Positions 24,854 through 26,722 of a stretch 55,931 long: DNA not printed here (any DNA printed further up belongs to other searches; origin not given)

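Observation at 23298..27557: Operon of three enzyme-fold proteins that all appear to have lost canonical catalytic residues (two FucI/AraA-like paralogues plus an adenosine-deaminase-fold protein)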

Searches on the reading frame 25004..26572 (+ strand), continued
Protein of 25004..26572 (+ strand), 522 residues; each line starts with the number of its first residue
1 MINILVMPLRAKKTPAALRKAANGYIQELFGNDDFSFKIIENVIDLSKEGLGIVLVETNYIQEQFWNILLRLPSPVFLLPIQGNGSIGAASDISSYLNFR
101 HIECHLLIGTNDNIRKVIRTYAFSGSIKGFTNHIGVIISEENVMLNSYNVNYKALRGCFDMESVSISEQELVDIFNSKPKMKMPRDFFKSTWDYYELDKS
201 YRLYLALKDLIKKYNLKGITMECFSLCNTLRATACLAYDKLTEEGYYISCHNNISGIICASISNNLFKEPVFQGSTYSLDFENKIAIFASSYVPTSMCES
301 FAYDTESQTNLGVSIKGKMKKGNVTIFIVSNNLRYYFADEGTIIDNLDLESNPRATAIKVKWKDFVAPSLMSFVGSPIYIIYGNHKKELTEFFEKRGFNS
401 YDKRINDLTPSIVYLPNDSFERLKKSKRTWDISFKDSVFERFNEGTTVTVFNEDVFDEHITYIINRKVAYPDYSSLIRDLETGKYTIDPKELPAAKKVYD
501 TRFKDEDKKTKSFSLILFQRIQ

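Call 33: find_encoding_contigs(protein=P0010, flank=10000, max_places=4)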
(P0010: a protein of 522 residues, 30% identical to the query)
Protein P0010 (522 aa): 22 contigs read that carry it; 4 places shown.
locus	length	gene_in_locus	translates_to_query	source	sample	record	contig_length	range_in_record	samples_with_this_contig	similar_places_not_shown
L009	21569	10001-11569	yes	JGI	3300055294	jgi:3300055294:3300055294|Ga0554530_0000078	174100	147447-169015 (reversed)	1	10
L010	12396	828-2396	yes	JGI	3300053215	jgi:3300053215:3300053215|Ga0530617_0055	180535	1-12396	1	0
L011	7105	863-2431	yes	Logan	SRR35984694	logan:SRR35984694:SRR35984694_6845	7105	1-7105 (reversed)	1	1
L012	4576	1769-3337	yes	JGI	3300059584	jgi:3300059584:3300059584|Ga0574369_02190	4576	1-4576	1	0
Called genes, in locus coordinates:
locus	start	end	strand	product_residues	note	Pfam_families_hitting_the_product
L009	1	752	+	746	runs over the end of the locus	PF13306:LRR_5, PF13855:LRR_8 (faint), PF13306:LRR_5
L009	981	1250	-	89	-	-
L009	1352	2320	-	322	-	PF06541:ABC_trans_CmpB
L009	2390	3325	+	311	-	PF00551:Formyl_trans_N, PF02911:Formyl_trans_C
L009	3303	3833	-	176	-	PF01613:Flavin_Reduct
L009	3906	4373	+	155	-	PF04073:tRNA_edit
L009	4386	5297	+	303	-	PF00248:Aldo_ket_red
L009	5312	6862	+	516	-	PF00128:Alpha-amylase, PF16657:Malt_amylase_C (weak)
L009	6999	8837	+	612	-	PF02368:Big_2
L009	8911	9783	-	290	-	PF01116:F_bP_aldolase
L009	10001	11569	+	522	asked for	-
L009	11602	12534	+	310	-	PF00962:A_deaminase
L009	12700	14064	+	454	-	PF02608:Bmp, PF13407:Peripla_BP_4 (weak)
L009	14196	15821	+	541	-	PF00005:ABC_tran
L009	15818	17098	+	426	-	PF02653:BPD_transp_2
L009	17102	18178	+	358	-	PF02653:BPD_transp_2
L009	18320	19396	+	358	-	PF00365:PFK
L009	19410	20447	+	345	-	PF02541:Ppx-GppA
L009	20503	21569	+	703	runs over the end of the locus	PF13089:PP_kinase_N, PF02503:PP_kinase, PF17941:PP_kinase_C_1, PF13091:PLDc_2 (weak), PF13090:PP_kinase_C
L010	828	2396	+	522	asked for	-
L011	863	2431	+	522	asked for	-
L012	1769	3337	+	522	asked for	-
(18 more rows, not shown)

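Call 37: find_related_loci(query=A4, collection=genome_contigs, flank=10000)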
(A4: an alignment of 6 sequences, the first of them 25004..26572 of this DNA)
Query A4 (522 aa) in genome_contigs; peptide patterns used: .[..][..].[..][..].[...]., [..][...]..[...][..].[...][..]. (x = any residue, [..] = any of these).
211 stretches matched a pattern; 16 encode a relative of the query (tblastn E <= 1e-3); 16 distinct loci.
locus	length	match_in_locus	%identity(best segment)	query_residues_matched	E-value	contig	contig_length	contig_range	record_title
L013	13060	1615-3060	41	1-484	2e-125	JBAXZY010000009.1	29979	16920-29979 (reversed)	MAG: Bacilli bacterium isolate SO_2016_CLC_T1_55 scaffold00691_PH3_Jul14_2016, whole genome shotgun sequence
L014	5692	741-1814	27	45-394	2e-30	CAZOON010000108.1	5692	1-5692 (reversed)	MAG TPA_asm: uncultured Halanaerobiales bacterium isolate binchicken_co218_145 genome assembly, contig: NODE_18295_lengt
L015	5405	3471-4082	25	193-394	1e-16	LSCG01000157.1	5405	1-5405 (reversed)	Marinimicrobia bacterium TCS56 contig117_157, whole genome shotgun sequence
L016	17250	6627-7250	26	196-401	4e-15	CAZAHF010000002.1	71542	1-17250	MAG TPA_asm: uncultured Candidatus Bathyarchaeia archaeon isolate binchicken_co184_336 genome assembly, contig: NODE_361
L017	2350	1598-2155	24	199-387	5e-10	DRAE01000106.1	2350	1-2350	MAG TPA_asm: Candidatus Bathyarchaeota archaeon isolate HyVt-197 Ga0116200_10042141, whole genome shotgun sequence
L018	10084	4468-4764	29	200-297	8e-8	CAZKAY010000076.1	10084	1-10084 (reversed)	MAG TPA_asm: uncultured Thermoproteales archaeon isolate SRP141552_co1_92 genome assembly, contig: NODE_3243_length_1008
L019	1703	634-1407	22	35-302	2e-7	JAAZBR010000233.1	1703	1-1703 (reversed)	MAG: Clostridiales bacterium isolate AS06rmzACSIP_619 428951_AS06, whole genome shotgun sequence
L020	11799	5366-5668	31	198-297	6e-7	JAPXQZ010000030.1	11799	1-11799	MAG: Clostridia bacterium isolate binned_ad_9.104 NODE_7527_length_11799_cov_1.902245, whole genome shotgun sequence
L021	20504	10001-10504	25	193-345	7e-7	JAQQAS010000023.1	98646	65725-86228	MAG: Pleomorphochaeta sp. isolate JB015 k141_170821, whole genome shotgun sequence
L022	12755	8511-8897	28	165-297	2e-6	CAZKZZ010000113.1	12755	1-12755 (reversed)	MAG TPA_asm: uncultured Spirochaetales bacterium isolate SRP332253_co1_263 genome assembly, contig: NODE_8306_length_127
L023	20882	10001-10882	22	53-338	3e-6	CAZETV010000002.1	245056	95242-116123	MAG TPA_asm: Candidatus Hadarchaeota archaeon isolate binchicken_co294_43 genome assembly, contig: NODE_62_length_245056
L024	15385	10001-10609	25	132-329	2e-6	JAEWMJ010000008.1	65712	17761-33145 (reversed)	MAG: Bacillota bacterium isolate OH_PDB_132 k127_1219799, whole genome shotgun sequence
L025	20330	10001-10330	32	166-280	1e-5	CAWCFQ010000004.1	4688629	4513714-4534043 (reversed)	MAG: uncultured Acidobacteriaceae bacterium isolate MFD01231.bin.1.98 genome assembly, contig: contig_6931, whole genome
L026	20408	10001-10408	23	199-338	1e-5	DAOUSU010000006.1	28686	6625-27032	MAG TPA_asm: Hadesarchaea archaeon isolate CSMAG_554 CSMAG_554_k127_1074666_length_28686_cov_11.0000, whole genome shotg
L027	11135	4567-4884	25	200-307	2e-5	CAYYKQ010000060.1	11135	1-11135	MAG TPA_asm: uncultured Anaerolineae bacterium isolate binchicken_co349_104 genome assembly, contig: NODE_1992_length_11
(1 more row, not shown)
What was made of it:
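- Tried and rejected: The genome_contigs scan gave one true subfamily locus, in a MAG labelled Bacilli bacterium, plus distant ~400-aa members (call 37).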

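Call 38: predict_structure(alignment_id=A3)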
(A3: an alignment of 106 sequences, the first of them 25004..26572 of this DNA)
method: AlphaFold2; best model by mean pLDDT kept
length: 522 residues; sequences in the alignment: 106
mean_pLDDT: 90.0   pTM: 0.72
mean pLDDT of the five models: 90.0, 89.1, 88.5, 88.1, 87.5
residues with pLDDT >= 90: 345; 70-90: 154; 50-70: 20; < 50: 3
segments of 3 or more residues with pLDDT < 50: 126-128
pLDDT, mean of each block of 10 residues (from residue 1): 96 93 97 96 90 95 92 92 89 83 89 92 62 85 61 85 93 98 96 96 98 97 90 97 97 93 96 92 93 97 92 96 96 92 96 90 78 82 98 91 74 86 85 79 87 91 92 93 85 85 89 91 86
secondary structure, 60 per line:
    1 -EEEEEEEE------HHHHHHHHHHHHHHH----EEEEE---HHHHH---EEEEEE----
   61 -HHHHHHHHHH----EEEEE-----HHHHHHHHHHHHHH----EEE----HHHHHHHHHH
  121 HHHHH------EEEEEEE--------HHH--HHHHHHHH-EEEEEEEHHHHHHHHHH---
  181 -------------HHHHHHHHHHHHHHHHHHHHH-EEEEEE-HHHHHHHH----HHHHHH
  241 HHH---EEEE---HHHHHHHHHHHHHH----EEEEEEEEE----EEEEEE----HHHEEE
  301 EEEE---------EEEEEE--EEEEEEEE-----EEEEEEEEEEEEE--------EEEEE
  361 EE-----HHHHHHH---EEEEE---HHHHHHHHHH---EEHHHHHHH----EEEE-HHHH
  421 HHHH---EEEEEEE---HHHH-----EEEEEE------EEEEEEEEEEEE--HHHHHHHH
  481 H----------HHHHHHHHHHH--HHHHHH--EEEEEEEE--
elements in order: E2-9 H16-30 E35-39 H43-47 E51-56 H62-71 E76-80 H86-99 E104-106 H111-125 E132-138 H152-159 E161-167 H168-177 H194-214 E216-221 H223-230 H235-243 E247-250 H254-267 E272-280 E285-290 E298-304 E314-319 E322-329 E335-347 E356-362 H368-374 E378-382 H386-395 H401-407 E412-415 H417-424 E428-434 H438-441 E447-452 E459-470 H473-481 H492-502 H505-510 E513-520
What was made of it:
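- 25004..26194 (+): par2 residues 1-397: degenerate AraA/FucI-fold core. AF2 pLDDT 90 (call 38).
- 25562..25657 (+): par2 residues 187-218: a conserved patch specific to the subfamily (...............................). It is mostly one helix and is a candidate new interaction surface. Helix 194-214 is seen in the model (call 38).
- On AraA/FucI sugar isomerase superfamily: AF2 model with pLDDT 90 (call 38).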

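Call 40: fold_search(model_id=the predicted structure, library=pdb)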
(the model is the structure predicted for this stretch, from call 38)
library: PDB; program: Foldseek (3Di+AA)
matches with E <= 10: 1024; with E <= 0.001: 41
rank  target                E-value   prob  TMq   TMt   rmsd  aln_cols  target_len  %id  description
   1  4r1o_A                8.2e-18  1.00  0.45  0.47  10.2       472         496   12  Crystal Structure of Thermophilic Geobacillus kaustophilus L-Arabinose isomerase (released 2015-08-12)
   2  4r1q_D                1.5e-17  1.00  0.45  0.47  10.2       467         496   12  Crystal Structure of Thermophilic Geobacillus kaustophilus L-Arabinose isomerase in complex with L-arabitol (released 2015-08-12)
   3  7chl_B                2.7e-17  1.00  0.45  0.47  10.3       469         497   12  Crystal structure of hybrid Arabinose isomerase AI-10 (released 2021-10-20)
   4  4r1o_E                3.8e-17  1.00  0.45  0.47  10.0       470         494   12  Crystal Structure of Thermophilic Geobacillus kaustophilus L-Arabinose isomerase (released 2015-08-12)
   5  7cyy_D                4.1e-17  1.00  0.46  0.49  10.0       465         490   11  Crystal structure of Arabinose isomerase from hybrid AI8 with Adonitol (released 2021-09-08)
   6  4r1o_B                4.1e-17  1.00  0.44  0.47   9.8       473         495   11  Crystal Structure of Thermophilic Geobacillus kaustophilus L-Arabinose isomerase (released 2015-08-12)
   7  7chl_F                4.1e-17  1.00  0.45  0.47  10.0       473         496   12  Crystal structure of hybrid Arabinose isomerase AI-10 (released 2021-10-20)
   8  7chl_A                4.9e-17  1.00  0.44  0.46  10.2       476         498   11  Crystal structure of hybrid Arabinose isomerase AI-10 (released 2021-10-20)
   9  4r1q_B                7.8e-17  1.00  0.45  0.47  10.5       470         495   12  Crystal Structure of Thermophilic Geobacillus kaustophilus L-Arabinose isomerase in complex with L-arabitol (released 2015-08-12)
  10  4r1p_F                7.8e-17  1.00  0.45  0.47  10.1       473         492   12  Crystal Structure of Thermophilic Geobacillus kaustophilus L-Arabinose isomerase with Mn2+ (released 2015-08-12)
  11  4f2d_A                9.9e-17  1.00  0.42  0.44  10.2       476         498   10  Crystal Structure of Escherichia coli L-arabinose Isomerase (ECAI) complexed with Ribitol (released 2012-05-30)
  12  4r1o_F                1.2e-16  1.00  0.45  0.47  10.2       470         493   11  Crystal Structure of Thermophilic Geobacillus kaustophilus L-Arabinose isomerase (released 2015-08-12)
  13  4r1p_B                1.9e-16  1.00  0.45  0.47  10.1       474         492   12  Crystal Structure of Thermophilic Geobacillus kaustophilus L-Arabinose isomerase with Mn2+ (released 2015-08-12)
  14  7cyy_E                2.3e-16  1.00  0.45  0.47  10.0       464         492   11  Crystal structure of Arabinose isomerase from hybrid AI8 with Adonitol (released 2021-09-08)
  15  7cyy_C                4.1e-16  1.00  0.45  0.47   9.7       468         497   11  Crystal structure of Arabinose isomerase from hybrid AI8 with Adonitol (released 2021-09-08)
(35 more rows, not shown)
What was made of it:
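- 25004..26194 (+): Foldseek to AraA E 8e-18 (call 40).
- On AraA/FucI sugar isomerase superfamily: Foldseek to AraA E 8e-18 and to FucI about 1e-10 (call 40).
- Closest known: L-arabinose isomerase AraA and L-fucose/D-arabinose isomerase FucI. Same: The three-domain fold of residues 1-397 matches (Foldseek E 8e-18 to AraA and about 1e-10 to FucI; call 40).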

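Call 54: find_encoding_contigs(protein=P0014, flank=8000, max_places=3)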
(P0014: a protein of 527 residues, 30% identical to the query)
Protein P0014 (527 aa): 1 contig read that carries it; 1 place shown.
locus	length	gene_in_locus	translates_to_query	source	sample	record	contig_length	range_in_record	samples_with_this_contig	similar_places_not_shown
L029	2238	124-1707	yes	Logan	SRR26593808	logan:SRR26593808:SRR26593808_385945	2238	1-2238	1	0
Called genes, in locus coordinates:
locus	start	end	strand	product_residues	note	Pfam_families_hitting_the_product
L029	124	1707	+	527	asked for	-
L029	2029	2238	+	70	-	?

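Call 55: find_encoding_contigs(protein=P0013, flank=8000, max_places=3)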
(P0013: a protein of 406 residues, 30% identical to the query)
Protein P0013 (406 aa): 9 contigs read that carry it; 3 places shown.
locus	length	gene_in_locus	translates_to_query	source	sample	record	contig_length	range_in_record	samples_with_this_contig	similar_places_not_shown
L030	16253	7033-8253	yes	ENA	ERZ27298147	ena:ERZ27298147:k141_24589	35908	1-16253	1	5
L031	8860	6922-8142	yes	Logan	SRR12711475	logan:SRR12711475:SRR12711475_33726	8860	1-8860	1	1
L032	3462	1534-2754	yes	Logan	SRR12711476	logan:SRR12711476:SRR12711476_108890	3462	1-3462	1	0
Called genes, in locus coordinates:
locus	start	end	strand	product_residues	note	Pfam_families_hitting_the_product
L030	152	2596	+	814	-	PF00270:DEAD (faint), PF06733:DEAD_2, PF13307:Helicase_C_2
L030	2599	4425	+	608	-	PF00009:GTP_EFTU, PF03144:GTP_EFTU_D2, PF00679:EFG_C, PF06421:LepA_C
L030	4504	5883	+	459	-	-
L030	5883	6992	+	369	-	PF04055:Radical_SAM, PF06969:HemN_C (faint)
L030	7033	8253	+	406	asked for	-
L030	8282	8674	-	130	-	-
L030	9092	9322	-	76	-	-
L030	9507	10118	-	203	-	PF00293:NUDIX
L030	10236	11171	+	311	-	PF00551:Formyl_trans_N, PF02911:Formyl_trans_C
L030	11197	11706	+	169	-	PF00160:Pro_isomerase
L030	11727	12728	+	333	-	PF06144:DNA_pol3_delta, PF21694:DNA_pol3_delta_C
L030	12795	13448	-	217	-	PF01791:DeoC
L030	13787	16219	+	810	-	PF06165:GH94_b-supersand, PF17167:Glyco_hydro_94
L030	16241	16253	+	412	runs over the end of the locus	PF00005:ABC_tran, PF17912:OB_MalK, PF08402:TOBE_2 (faint)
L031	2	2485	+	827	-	?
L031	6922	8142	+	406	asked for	-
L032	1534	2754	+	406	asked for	-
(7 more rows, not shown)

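Call 58: find_homologous_proteins(query=A4, max_evalue=1e-20)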
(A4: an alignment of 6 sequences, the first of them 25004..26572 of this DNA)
Query A4 (6 sequences) (522 aa, profile of the alignment): 2 proteins with E <= 1e-20 among 8000 candidates.
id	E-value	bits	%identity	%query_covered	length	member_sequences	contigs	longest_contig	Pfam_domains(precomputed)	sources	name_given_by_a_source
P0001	1.7e-226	771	99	100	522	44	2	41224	-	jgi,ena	jgi:hypothetical protein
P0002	2.1e-216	738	39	79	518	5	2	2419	-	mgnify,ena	mgnify:CR=1 FL=1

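Call 59: find_related_loci(query=A4, collection=metagenome_contigs, flank=8000)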
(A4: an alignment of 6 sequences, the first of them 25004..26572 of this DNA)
Query A4 (522 aa) in metagenome_contigs; peptide patterns used: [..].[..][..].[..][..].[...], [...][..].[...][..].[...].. (x = any residue, [..] = any of these).
600 stretches matched a pattern (row limit reached: there are more); 1 encode a relative of the query (tblastn E <= 1e-3); 1 distinct loci.
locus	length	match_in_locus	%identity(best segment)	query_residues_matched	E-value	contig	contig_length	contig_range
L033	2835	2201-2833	25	51-253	3e-16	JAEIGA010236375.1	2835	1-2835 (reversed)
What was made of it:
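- Tried and rejected: The metagenome_contigs scan gave one distant locus only (call 59).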

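Call 60: find_encoding_contigs(protein=P0011, flank=6000, max_places=4)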
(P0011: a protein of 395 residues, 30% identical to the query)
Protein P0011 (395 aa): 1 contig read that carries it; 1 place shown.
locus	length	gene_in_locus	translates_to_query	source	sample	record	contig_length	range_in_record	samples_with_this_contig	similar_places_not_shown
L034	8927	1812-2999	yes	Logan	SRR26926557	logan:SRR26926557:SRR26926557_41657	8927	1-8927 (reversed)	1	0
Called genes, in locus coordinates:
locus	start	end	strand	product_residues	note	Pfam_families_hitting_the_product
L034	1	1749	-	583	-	?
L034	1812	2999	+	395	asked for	-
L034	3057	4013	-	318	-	PF02653:BPD_transp_2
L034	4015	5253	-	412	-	PF02653:BPD_transp_2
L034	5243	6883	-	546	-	PF00005:ABC_tran, PF13304:AAA_21 (faint), PF00005:ABC_tran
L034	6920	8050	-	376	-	PF02608:Bmp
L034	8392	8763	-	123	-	-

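Call 61: find_encoding_contigs(protein=P0020, flank=6000, max_places=4)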
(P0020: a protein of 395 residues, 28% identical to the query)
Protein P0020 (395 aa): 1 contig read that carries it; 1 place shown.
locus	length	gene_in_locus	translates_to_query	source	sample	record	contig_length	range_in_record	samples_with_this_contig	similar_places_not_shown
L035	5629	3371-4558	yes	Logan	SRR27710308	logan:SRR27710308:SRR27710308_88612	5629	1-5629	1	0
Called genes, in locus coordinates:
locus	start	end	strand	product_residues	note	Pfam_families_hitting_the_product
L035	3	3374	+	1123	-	?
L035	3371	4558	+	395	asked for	-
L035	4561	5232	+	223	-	PF13489:Methyltransf_23, PF13649:Methyltransf_25, PF13847:Methyltransf_31, PF08241:Methyltransf_11, PF08242:Methyltransf_12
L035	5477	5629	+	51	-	?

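Call 70: search_protein_families(library=padloc, proteins=[window:25004-26572:+], max_evalue=0.01)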
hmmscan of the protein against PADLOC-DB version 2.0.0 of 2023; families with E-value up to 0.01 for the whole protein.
window:25004-26572:+ (522 aa): 0 families

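Call 79: find_encoding_contigs(protein=P0012, flank=7000, max_places=4)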
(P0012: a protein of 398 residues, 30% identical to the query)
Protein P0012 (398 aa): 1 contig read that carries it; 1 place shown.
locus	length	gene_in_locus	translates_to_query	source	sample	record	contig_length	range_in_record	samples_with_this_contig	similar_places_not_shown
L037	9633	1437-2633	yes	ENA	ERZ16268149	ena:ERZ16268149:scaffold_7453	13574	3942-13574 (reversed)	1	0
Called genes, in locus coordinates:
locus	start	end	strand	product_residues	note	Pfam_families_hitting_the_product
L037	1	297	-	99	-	?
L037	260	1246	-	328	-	PF00724:Oxidored_FMN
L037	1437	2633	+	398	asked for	-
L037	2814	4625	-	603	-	PF00005:ABC_tran, PF00931:NB-ARC (faint), PF02367:TsaE (faint), PF02463:SMC_N (faint), PF13555:AAA_29 (faint), PF00004:AAA (faint), PF12848:ABC_tran_Xtn, PF00005:ABC_tran, +4 more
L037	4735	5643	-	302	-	PF13793:Pribosyltran_N, PF00156:Pribosyltran, PF14572:Pribosyl_synth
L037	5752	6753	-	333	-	PF02653:BPD_transp_2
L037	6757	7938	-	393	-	PF02653:BPD_transp_2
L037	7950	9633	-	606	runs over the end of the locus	PF00005:ABC_tran, PF13304:AAA_21 (faint)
